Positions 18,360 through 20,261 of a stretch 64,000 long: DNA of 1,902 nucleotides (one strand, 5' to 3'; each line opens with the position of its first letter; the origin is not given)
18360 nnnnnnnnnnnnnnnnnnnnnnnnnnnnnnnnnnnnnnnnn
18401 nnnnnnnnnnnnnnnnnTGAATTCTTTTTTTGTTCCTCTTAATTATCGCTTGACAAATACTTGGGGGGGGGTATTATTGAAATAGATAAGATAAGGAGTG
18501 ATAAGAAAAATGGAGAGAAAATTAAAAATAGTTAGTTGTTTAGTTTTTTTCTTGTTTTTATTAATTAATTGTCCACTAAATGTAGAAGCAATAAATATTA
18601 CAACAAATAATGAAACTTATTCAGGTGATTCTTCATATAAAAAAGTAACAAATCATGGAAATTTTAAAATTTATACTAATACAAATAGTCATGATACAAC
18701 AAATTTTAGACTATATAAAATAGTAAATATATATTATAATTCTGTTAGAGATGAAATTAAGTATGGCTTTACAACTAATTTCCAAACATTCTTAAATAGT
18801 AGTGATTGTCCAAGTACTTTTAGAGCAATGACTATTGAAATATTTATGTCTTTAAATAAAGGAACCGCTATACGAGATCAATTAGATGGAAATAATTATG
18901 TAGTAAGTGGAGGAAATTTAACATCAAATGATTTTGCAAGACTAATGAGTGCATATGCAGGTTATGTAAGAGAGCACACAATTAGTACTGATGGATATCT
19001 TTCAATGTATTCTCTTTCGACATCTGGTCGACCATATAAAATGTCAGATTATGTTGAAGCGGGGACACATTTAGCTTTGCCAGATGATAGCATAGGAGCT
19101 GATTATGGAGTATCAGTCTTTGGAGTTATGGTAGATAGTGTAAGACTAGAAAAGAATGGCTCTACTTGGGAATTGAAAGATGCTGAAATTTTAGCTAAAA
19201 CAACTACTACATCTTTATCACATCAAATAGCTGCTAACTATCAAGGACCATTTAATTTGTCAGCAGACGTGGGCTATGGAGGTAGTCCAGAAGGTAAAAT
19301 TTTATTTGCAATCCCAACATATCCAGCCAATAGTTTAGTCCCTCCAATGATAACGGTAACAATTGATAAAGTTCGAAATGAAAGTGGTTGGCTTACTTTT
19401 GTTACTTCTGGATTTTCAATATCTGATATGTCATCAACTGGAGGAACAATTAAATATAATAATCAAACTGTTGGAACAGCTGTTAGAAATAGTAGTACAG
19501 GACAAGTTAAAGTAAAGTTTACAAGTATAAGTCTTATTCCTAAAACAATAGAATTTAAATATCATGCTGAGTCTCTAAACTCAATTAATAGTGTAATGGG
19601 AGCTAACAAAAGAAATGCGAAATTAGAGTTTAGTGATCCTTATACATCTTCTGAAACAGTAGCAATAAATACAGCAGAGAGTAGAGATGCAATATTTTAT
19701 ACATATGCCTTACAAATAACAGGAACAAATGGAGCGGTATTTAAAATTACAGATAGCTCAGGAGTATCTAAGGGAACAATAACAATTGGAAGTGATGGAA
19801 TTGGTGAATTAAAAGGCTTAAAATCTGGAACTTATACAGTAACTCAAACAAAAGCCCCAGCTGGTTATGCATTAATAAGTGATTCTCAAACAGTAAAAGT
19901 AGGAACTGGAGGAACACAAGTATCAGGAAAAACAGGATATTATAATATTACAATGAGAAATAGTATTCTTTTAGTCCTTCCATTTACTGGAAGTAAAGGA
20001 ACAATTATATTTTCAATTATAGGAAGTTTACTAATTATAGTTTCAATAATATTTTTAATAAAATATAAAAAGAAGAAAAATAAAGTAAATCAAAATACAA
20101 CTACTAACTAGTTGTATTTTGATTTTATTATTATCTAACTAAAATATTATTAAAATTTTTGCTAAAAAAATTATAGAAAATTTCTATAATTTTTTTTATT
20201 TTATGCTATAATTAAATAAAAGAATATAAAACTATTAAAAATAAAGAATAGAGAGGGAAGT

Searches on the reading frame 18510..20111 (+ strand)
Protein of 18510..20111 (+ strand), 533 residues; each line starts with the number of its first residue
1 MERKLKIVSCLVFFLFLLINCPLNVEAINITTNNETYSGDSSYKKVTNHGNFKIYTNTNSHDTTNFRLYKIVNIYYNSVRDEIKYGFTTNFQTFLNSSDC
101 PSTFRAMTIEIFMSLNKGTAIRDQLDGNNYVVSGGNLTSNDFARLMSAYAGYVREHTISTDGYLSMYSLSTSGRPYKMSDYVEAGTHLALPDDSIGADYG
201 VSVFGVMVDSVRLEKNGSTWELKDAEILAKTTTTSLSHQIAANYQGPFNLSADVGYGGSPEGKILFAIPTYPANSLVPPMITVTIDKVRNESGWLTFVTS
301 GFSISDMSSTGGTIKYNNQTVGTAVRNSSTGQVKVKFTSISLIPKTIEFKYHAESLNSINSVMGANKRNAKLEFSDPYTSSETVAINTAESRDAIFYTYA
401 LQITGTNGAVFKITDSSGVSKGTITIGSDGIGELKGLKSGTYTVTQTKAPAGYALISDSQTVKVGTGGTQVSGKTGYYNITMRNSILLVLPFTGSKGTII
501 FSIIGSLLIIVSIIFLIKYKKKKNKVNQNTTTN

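Call 11: search_protein_families(library=pfam, proteins=[window:18510-20111:+], max_evalue=0.01)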
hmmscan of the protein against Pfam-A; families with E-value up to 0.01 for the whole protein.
window:18510-20111:+ (533 aa): 2 families
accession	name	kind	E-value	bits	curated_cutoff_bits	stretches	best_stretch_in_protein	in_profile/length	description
PF17802.7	SpaA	-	1.8e-11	44.4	23.1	1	407-470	17-82/91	Prealbumin-like fold domain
PF00746.26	Gram_pos_anchor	-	2.1e-05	24.8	20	1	489-524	8-40/43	LPXTG cell wall anchor motif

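Call 12: find_encoding_contigs(protein=window:18510-20111:+, flank=3000, max_places=10)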
Protein window:18510-20111:+ (533 aa): no gene with exactly this product is on record in the collection.

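Call 14: find_homologous_proteins(query=window:18510-20111:+, max_evalue=1e-10)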
Query window:18510-20111:+ (533 aa): 21 proteins with E <= 1e-10 among 8000 candidates.
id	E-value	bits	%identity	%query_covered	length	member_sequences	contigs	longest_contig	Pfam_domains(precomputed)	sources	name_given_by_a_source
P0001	0.0e+0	1163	100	100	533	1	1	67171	PF17802.8,PF00746.27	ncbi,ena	-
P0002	2.1e-230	784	71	96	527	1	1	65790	PF17802.8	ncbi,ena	-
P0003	1.4e-211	722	66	100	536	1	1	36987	PF17802.8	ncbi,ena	-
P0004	6.8e-183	627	60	100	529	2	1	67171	PF17802.8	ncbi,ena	-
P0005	9.1e-157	541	54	95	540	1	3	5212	PF17802.8,PF00746.27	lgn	-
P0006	1.1e-156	541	53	94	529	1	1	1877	PF17802.8,PF00746.27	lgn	-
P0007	2.6e-146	506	51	97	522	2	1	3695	PF17802.8,PF00746.27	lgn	-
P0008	4.7e-110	387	45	90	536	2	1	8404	PF17802.8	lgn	-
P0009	1.5e-108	382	45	95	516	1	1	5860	PF17802.8,PF00746.27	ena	-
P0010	3.8e-106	374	45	96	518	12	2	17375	PF17802.8,PF00746.27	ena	-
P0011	1.2e-104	369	43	96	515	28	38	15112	PF17802.8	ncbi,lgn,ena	-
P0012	1.8e-101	359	42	99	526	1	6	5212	PF17802.8,PF00746.27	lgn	-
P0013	2.5e-91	325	41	98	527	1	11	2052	PF17802.8,PF00746.27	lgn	-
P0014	2.8e-90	322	39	95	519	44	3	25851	PF17802.8,PF00746.27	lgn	-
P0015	2.9e-79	285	36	98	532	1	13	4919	PF17802.8,PF00746.27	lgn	-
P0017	3.5e-58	216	34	98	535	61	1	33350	PF17802.8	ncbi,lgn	-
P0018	7.8e-57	211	32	93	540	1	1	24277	PF17802.8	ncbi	-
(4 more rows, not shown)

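Call 15: find_encoding_contigs(protein=P0001, flank=3000, max_places=10)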
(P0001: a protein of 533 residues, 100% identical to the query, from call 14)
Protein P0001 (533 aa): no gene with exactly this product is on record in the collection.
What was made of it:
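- On Homopolymeric-tract promoter-spacer phase variation (porA / tp0126 / vlp type): No second copy of locus B could be retrieved (calls 12, 15).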

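Call 16: find_encoding_contigs(protein=P0002, flank=4000, max_places=10)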
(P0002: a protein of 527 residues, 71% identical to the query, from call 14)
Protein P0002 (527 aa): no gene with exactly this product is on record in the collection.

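Call 17: find_encoding_contigs(protein=P0003, flank=4000, max_places=10)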
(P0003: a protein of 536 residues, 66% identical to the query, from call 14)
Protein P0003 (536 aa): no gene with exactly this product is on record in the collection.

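Call 19: list_cluster_members(proteins=[P0001, P0002, P0003, P0004, P0011, P0017, P0018])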
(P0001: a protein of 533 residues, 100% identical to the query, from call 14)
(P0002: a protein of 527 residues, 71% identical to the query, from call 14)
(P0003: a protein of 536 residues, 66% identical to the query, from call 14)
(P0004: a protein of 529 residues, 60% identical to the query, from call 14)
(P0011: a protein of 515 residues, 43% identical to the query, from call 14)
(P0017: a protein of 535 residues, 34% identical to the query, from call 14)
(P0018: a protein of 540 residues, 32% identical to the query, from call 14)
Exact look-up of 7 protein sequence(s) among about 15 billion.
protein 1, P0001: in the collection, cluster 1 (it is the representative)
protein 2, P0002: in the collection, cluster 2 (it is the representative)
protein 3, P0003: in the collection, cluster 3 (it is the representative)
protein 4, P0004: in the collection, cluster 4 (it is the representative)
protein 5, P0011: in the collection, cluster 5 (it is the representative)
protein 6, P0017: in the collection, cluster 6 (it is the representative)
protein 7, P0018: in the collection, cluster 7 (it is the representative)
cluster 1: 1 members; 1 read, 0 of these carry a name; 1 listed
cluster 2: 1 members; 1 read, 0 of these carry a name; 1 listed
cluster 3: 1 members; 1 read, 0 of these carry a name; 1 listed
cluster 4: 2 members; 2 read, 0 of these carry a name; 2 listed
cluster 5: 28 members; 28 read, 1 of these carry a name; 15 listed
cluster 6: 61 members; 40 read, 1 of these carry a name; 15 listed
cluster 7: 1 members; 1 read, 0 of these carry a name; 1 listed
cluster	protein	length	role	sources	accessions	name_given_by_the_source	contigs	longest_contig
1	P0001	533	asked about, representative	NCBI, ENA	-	-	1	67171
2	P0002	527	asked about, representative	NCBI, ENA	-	-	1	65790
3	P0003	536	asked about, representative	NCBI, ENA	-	-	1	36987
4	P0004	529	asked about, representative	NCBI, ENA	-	-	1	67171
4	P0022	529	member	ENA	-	-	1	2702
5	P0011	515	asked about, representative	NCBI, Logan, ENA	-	-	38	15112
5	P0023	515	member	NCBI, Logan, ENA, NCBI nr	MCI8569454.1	MAG: LPXTG cell wall anchor domain-containing protein [Bacilli bacterium] | LPXTG cell wall anchor domain-containing protein [Bacilli bacterium]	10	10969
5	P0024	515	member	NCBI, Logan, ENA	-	-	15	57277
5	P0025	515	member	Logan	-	-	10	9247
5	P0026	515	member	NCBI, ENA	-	-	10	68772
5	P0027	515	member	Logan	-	-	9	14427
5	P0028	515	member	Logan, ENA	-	-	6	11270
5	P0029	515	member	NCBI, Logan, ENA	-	-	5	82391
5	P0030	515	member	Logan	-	-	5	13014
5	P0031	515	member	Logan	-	-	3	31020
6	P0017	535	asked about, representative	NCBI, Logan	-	-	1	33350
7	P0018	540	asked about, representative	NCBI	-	-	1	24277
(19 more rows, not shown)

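Call 22: find_related_loci(query=A2, collection=genome_contigs, flank=3000)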
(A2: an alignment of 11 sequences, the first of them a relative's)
Query A2 (533 aa) in genome_contigs; peptide patterns used: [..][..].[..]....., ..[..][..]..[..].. (x = any residue, [..] = any of these).
16 stretches matched a pattern; 1 encode a relative of the query (tblastn E <= 1e-3); 1 distinct loci.
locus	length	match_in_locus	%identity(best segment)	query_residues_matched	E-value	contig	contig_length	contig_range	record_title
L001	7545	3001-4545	24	1-528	2e-17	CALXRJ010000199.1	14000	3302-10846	MAG: uncultured Clostridia bacterium isolate E0_DP__bin18 genome assembly, contig: E0_DP__k127_349908, whole genome shot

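Call 23: find_encoding_contigs(protein=P0011, flank=2500, max_places=10)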
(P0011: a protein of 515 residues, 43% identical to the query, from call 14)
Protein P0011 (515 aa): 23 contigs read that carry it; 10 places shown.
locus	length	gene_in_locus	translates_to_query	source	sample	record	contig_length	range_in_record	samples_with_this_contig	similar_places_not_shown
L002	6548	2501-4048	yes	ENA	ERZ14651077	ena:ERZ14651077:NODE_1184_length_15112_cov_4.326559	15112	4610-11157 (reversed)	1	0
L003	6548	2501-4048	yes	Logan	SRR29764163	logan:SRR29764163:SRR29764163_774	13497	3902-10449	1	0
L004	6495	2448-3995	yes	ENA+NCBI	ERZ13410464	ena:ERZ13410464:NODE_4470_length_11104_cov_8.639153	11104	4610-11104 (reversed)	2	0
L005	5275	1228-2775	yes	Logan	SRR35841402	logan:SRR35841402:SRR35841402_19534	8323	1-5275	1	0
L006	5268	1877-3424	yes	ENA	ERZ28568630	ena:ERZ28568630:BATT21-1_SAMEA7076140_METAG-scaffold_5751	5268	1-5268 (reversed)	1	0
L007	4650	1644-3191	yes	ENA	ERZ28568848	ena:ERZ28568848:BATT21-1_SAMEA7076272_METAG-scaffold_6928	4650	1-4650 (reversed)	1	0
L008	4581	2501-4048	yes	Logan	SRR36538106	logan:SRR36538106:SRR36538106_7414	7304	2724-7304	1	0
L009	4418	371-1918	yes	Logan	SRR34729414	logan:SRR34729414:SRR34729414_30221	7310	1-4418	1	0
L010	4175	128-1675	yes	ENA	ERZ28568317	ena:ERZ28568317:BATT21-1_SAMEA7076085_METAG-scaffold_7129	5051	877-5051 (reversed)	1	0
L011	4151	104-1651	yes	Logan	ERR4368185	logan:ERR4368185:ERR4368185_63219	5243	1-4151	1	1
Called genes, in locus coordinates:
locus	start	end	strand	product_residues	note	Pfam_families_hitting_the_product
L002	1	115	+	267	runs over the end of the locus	PF00072:Response_reg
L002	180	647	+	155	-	-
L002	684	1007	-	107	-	-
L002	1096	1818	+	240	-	PF20772:TACO1_YebC_N, PF01709:Transcrip_reg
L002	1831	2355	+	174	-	-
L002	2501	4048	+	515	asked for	PF17802:SpaA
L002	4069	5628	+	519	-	PF17802:SpaA, PF00746:Gram_pos_anchor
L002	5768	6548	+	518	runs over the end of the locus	PF17802:SpaA, PF00746:Gram_pos_anchor (faint)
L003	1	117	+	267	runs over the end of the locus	PF00072:Response_reg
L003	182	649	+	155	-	-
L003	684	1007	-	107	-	-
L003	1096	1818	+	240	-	PF20772:TACO1_YebC_N, PF01709:Transcrip_reg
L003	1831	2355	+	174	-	-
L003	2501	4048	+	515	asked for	PF17802:SpaA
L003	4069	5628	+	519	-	PF17802:SpaA, PF00746:Gram_pos_anchor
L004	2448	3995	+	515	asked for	PF17802:SpaA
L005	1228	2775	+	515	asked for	PF17802:SpaA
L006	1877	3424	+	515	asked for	PF17802:SpaA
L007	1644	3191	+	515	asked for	PF17802:SpaA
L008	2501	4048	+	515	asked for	PF17802:SpaA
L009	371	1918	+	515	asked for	PF17802:SpaA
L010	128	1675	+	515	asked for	PF17802:SpaA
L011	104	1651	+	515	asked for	PF17802:SpaA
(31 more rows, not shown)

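Call 24: find_encoding_contigs(protein=P0005, flank=2500, max_places=10)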
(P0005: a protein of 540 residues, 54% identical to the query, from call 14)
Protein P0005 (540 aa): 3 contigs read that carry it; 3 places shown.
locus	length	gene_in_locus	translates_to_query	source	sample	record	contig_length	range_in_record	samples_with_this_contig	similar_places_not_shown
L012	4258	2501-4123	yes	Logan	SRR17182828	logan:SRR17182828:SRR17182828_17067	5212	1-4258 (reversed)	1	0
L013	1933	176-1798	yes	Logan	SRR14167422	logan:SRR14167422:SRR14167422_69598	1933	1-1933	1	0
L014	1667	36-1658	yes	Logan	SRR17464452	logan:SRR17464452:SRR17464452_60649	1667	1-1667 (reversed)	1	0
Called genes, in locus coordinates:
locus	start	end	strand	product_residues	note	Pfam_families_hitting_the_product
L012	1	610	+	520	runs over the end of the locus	?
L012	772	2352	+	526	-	PF17802:SpaA (weak), PF00746:Gram_pos_anchor (weak)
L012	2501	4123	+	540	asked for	PF17802:SpaA, PF00746:Gram_pos_anchor (faint)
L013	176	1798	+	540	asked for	PF17802:SpaA, PF00746:Gram_pos_anchor (faint)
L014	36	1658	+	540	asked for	PF17802:SpaA, PF00746:Gram_pos_anchor (faint)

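Call 28: find_encoding_contigs(protein=P0012, flank=1500, max_places=10)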
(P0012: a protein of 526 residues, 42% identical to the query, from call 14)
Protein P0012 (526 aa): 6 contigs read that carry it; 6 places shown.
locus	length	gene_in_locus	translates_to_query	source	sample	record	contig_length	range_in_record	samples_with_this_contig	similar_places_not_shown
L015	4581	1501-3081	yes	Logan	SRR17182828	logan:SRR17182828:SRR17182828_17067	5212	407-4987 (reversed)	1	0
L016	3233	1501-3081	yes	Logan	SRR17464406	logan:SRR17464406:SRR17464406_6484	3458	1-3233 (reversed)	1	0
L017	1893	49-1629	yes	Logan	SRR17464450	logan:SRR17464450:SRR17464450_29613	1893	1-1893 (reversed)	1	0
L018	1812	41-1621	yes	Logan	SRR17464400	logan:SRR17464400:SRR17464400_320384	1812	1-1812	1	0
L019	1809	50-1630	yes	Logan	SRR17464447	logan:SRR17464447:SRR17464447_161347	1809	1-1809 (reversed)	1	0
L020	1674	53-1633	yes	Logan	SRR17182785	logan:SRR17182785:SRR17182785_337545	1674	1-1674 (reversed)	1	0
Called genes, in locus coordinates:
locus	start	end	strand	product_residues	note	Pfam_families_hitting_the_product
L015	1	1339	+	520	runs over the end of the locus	?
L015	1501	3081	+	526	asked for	PF17802:SpaA (weak), PF00746:Gram_pos_anchor (weak)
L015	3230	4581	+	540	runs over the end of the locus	PF17802:SpaA, PF00746:Gram_pos_anchor (faint)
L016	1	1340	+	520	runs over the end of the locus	?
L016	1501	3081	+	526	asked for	PF17802:SpaA (weak), PF00746:Gram_pos_anchor (weak)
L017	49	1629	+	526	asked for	PF17802:SpaA (weak), PF00746:Gram_pos_anchor (weak)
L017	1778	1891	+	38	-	?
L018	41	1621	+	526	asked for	PF17802:SpaA (weak), PF00746:Gram_pos_anchor (weak)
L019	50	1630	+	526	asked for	PF17802:SpaA (weak), PF00746:Gram_pos_anchor (weak)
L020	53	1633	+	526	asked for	PF17802:SpaA (weak), PF00746:Gram_pos_anchor (weak)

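Call 32: find_encoding_contigs(protein=P0022, flank=1500, max_places=10)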
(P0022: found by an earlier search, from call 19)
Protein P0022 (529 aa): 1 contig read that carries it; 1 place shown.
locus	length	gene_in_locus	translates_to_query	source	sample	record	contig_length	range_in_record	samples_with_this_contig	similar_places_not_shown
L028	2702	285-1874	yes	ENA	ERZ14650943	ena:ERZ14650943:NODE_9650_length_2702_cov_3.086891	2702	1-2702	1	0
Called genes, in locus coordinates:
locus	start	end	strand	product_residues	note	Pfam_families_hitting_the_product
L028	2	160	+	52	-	?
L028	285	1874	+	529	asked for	PF17802:SpaA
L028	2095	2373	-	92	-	-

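Call 33: find_encoding_contigs(protein=P0013, flank=1500, max_places=10)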
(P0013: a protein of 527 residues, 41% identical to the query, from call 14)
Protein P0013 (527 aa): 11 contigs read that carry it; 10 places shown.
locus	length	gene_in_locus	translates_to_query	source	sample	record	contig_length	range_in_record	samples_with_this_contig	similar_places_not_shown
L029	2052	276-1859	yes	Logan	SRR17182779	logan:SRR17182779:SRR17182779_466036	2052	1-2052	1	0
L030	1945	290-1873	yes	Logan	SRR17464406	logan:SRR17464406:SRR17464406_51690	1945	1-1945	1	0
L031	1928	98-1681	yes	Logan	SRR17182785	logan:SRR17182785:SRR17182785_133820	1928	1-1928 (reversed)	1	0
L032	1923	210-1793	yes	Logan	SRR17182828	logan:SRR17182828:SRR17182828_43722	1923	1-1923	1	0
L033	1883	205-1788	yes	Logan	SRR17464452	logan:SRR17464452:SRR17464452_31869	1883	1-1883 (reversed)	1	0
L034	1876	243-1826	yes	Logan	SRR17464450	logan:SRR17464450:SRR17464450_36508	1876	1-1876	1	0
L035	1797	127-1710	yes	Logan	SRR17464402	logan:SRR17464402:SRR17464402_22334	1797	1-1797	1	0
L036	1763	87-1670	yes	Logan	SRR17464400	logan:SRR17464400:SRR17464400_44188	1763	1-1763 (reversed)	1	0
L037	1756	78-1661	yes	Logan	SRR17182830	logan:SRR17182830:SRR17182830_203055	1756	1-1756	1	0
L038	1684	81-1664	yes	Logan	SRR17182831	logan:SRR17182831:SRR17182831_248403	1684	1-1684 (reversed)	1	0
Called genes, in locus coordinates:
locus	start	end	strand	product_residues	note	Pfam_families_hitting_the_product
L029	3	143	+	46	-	?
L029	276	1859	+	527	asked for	PF17802:SpaA (weak), PF00746:Gram_pos_anchor (weak)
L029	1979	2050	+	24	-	?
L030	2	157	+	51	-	?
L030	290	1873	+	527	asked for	PF17802:SpaA (weak), PF00746:Gram_pos_anchor (weak)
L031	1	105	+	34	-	?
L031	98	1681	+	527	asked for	PF17802:SpaA (weak), PF00746:Gram_pos_anchor (weak)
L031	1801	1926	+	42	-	?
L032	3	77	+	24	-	?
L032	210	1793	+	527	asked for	PF17802:SpaA (weak), PF00746:Gram_pos_anchor (weak)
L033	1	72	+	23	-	?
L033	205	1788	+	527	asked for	PF17802:SpaA (weak), PF00746:Gram_pos_anchor (weak)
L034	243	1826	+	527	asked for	PF17802:SpaA (weak), PF00746:Gram_pos_anchor (weak)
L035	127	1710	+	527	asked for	PF17802:SpaA (weak), PF00746:Gram_pos_anchor (weak)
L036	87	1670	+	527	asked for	PF17802:SpaA (weak), PF00746:Gram_pos_anchor (weak)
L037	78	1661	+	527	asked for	PF17802:SpaA (weak), PF00746:Gram_pos_anchor (weak)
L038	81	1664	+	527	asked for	PF17802:SpaA (weak), PF00746:Gram_pos_anchor (weak)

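Call 42: search_protein_families(library=ncbifam, proteins=[window:18510-20111:+], max_evalue=0.00001)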
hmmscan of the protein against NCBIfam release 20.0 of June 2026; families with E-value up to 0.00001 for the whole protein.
window:18510-20111:+ (533 aa): 1 family
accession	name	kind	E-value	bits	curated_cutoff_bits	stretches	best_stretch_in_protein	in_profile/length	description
NF033902.0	iso_D2_wall_anc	subfamily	1.3e-12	47.3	95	1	427-517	446-537/540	SpaH/EbpB family LPXTG-anchored major pilin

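Call 45: find_encoding_contigs(protein=P0007, flank=2500, max_places=10)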
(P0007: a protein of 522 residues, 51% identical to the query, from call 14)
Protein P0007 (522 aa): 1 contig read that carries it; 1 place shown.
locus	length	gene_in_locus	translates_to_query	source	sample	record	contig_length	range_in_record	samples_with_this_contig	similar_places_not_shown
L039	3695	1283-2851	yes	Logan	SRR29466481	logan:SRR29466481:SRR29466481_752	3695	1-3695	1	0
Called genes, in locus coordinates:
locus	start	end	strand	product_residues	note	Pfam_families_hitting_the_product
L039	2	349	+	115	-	?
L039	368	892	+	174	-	-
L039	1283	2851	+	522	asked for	PF17802:SpaA, PF00746:Gram_pos_anchor (weak)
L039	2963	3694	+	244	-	?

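Call 46: find_encoding_contigs(protein=P0008, flank=4000, max_places=10)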
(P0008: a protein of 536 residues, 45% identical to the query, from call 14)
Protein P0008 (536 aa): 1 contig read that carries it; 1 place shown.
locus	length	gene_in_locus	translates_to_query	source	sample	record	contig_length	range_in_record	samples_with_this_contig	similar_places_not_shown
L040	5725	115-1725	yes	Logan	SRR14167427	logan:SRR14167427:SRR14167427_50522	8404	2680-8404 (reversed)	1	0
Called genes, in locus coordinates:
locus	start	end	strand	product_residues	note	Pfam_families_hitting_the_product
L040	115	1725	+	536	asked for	PF17802:SpaA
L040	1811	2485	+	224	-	PF00535:Glycos_transf_2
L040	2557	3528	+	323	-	-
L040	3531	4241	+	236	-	-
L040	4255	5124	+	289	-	PF04203:Sortase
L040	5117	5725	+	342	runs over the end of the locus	PF17802:SpaA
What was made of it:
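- On Sortase-dependent backbone (major) pilin: The relative L040 does have a sortase and a glycosyltransferase next to family genes (call 46).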

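Call 65: predict_structure(alignment_id=A2)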
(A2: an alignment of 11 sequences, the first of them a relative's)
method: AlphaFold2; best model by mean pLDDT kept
length: 533 residues; sequences in the alignment: 11
mean_pLDDT: 84.5   pTM: 0.74
mean pLDDT of the five models: 84.5, 84.0, 83.7, 83.0, 74.6
residues with pLDDT >= 90: 285; 70-90: 161; 50-70: 65; < 50: 22
segments of 3 or more residues with pLDDT < 50: 20-25, 489-497, 529-533
pLDDT, mean of each block of 10 residues (from residue 1): 67 64 58 91 94 77 83 94 93 95 91 69 70 61 87 92 88 85 93 63 83 86 87 89 92 93 91 71 95 95 95 96 95 94 93 94 95 86 82 95 95 95 95 95 95 88 93 94 72 46 68 76 58 41
secondary structure, 60 per line:
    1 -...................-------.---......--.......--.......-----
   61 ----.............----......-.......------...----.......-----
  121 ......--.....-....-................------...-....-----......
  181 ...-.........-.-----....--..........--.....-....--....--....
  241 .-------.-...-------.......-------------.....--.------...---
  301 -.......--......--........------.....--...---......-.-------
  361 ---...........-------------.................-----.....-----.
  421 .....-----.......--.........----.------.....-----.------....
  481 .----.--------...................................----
elements in order: H2-20 E32-37 E40-46 E49-55 E65-77 E82-87 H89-95 H109-115 E121-126 E129-133 H135-138 H140-155 E162-164 E166-169 E175-183 E185-193 E201-204 E207-216 E219-223 E225-228 E231-234 E237-241 E251-253 E261-267 E281-285 E295-297 E302-308 E311-316 E319-326 E333-337 E346-351 E364-374 E388-404 E410-414 E420-425 E431-437 E440-448 E460-464 E477-481 H495-529
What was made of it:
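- On Sortase-dependent backbone (major) pilin: The model has pLDDT 84.5 (call 65).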

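Call 71: fold_search(model_id=the predicted structure, library=pdb)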
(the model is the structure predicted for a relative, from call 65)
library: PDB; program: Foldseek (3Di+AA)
matches with E <= 10: 1314; with E <= 0.001: 86
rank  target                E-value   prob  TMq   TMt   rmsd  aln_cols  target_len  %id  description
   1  5xcc_A                7.5e-20  1.00  0.44  0.50   8.6       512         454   17  X-ray structure of Clostridium perfringens pili protein CppA (released 2018-02-28)
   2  4p0d                  8.9e-20  1.00  0.47  0.52   7.0       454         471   16  The T6 backbone pilin of serotype M6 Streptococcus pyogenes has a modular three-domain structure decorated with variable (released 2014-08-27)
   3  6ixy_B                1.9e-19  1.00  0.37  0.43  15.2       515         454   18  X-ray structure of major pilin from C. perfringens SM101 (released 2019-08-14)
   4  6ixy_A                2.5e-19  1.00  0.34  0.40  16.4       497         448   18  X-ray structure of major pilin from C. perfringens SM101 (released 2019-08-14)
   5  8wxd_A                4.4e-18  1.00  0.48  0.59   8.7       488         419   13  Crystal Structure of shaft pilin PilA from Streptococcus sanguinis (released 2025-05-07)
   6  9uvr_A                1.0e-17  1.00  0.45  0.56   9.0       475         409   15  Crystal structure of SSA1632 from Streptococcus sanguinis (released 2026-01-21)
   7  9uvm                  1.2e-17  1.00  0.40  0.48  10.0       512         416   16  The SeMet pili protein of Streptococcus Sanguinis (released 2026-01-21)
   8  9uvr_B                3.3e-17  1.00  0.46  0.57   8.5       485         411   14  Crystal structure of SSA1632 from Streptococcus sanguinis (released 2026-01-21)
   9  9vqn                  3.3e-17  1.00  0.41  0.50   9.8       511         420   16  Crystal structure of Se-Met SSA1633 from Streptococcus sanguinis (Phase determination model) (released 2026-01-21)
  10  8wg6                  3.3e-17  1.00  0.40  0.49   9.9       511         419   16  Crystal structure of major pilin PilB from Streptococcus sanguinis - SeMet derivative (released 2025-03-26)
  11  8wgg                  8.3e-17  1.00  0.42  0.50   9.5       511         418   15  Crystal structure of basal pilin PilB from Streptococcus sanguinis (released 2025-03-26)
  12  4hss_B                8.6e-16  1.00  0.42  0.53   8.2       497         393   13  Structure of the Full-Length Major Pilin SpaD from Corynebacterium diphtheriae (released 2013-11-13)
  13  3kpt_A                1.8e-15  1.00  0.30  0.42  10.0       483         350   11  Crystal structure of BcpA, the major pilin subunit of Bacillus cereus (released 2009-11-24)
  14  3rkp_B                4.9e-15  1.00  0.30  0.40   9.6       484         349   11  Crystal structure of BcpA*(D312A), the major pilin subunit of Bacillus cereus (released 2012-05-30)
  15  3rkp_A                7.1e-15  1.00  0.31  0.42   9.6       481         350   11  Crystal structure of BcpA*(D312A), the major pilin subunit of Bacillus cereus (released 2012-05-30)
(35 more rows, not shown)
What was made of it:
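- On Sortase-dependent backbone (major) pilin: The best Foldseek matches are C. perfringens CppA (5xcc), S. pyogenes T6 (4p0d) and S. sanguinis PilA (8wxd), with E of 1e-18 to 1e-20 and TM-scores of 0.44-0.59 (call 71).
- The product is a surface-exposed pilin-like protein, the usual cargo of such switches (calls 11, 65, 71).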
